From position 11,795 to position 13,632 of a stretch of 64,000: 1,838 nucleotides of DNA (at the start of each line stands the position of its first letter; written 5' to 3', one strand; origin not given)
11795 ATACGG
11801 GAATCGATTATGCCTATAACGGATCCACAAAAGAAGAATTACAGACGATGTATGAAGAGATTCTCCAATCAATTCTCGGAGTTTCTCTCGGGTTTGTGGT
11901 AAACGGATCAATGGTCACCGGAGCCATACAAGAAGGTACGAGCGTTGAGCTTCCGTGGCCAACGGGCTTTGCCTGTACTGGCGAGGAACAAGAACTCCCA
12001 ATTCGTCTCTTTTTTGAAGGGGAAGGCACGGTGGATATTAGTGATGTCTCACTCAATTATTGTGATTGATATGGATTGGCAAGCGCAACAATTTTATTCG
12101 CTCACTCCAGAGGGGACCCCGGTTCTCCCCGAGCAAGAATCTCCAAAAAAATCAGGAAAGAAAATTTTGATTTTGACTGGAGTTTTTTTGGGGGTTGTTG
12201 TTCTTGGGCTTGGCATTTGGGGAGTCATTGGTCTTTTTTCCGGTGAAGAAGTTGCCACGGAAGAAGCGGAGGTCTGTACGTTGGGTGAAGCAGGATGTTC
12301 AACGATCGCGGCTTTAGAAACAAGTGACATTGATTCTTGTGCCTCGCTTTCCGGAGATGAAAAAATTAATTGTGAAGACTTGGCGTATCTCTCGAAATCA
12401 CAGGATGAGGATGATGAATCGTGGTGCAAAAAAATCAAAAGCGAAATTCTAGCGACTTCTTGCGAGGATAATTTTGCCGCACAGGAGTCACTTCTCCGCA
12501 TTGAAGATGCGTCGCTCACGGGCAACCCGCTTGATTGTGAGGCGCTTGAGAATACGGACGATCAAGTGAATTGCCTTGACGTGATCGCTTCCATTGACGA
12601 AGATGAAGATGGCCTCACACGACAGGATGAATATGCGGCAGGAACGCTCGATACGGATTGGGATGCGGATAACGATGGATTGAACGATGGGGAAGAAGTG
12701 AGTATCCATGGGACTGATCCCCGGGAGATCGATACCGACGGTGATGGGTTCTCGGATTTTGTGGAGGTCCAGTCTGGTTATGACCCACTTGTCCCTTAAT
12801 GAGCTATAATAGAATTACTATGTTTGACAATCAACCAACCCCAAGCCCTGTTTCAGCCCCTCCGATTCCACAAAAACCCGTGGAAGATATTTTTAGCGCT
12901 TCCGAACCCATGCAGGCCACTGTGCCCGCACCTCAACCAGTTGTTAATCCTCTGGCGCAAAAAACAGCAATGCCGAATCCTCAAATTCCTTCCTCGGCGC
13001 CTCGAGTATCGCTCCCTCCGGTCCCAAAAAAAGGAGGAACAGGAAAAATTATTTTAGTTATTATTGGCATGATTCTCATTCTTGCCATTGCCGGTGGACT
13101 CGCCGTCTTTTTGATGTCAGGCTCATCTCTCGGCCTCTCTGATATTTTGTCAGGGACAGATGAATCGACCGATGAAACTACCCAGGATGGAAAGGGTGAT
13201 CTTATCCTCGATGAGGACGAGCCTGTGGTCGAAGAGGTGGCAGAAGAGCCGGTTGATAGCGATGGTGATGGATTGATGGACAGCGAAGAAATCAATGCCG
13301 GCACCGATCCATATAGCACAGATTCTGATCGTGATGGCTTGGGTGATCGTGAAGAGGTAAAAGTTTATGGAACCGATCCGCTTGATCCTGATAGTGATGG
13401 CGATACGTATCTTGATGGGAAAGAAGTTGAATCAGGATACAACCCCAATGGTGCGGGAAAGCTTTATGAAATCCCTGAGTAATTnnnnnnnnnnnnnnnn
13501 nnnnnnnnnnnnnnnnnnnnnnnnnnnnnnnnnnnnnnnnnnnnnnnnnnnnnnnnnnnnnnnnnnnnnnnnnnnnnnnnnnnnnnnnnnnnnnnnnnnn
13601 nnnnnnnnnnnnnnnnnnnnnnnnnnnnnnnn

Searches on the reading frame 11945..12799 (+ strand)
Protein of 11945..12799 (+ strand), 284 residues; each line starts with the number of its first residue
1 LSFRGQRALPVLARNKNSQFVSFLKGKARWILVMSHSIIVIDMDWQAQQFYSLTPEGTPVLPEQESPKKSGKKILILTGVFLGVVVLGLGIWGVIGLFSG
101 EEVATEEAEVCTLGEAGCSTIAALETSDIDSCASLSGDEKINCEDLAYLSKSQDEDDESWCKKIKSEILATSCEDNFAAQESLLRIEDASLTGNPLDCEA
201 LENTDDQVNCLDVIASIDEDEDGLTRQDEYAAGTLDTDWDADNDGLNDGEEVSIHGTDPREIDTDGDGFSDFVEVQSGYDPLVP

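Call 9: search_protein_families(library=pfam, proteins=[window:11945-12799:+], max_evalue=0.001)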
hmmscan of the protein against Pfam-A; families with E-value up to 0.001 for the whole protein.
window:11945-12799:+ (284 aa): 1 family
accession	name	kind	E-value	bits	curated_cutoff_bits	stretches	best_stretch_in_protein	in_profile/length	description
PF18884.5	TSP3_bac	-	8.2e-12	45.2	25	2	240-259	1-19/22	Bacterial TSP3 repeat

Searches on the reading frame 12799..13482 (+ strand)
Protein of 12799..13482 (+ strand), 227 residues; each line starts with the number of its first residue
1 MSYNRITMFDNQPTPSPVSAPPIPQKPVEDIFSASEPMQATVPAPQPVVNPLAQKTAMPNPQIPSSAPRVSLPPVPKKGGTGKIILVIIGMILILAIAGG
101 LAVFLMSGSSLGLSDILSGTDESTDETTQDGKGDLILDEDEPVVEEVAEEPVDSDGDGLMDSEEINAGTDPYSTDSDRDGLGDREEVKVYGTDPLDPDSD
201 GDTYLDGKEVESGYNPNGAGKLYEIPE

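Call 9: search_protein_families(library=pfam, proteins=[window:12799-13482:+], max_evalue=0.001)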
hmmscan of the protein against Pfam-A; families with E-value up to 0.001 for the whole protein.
window:12799-13482:+ (227 aa): 1 family
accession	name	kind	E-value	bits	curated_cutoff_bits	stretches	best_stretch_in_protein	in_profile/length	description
PF18884.5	TSP3_bac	-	2.7e-13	49.9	25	2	153-171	1-19/22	Bacterial TSP3 repeat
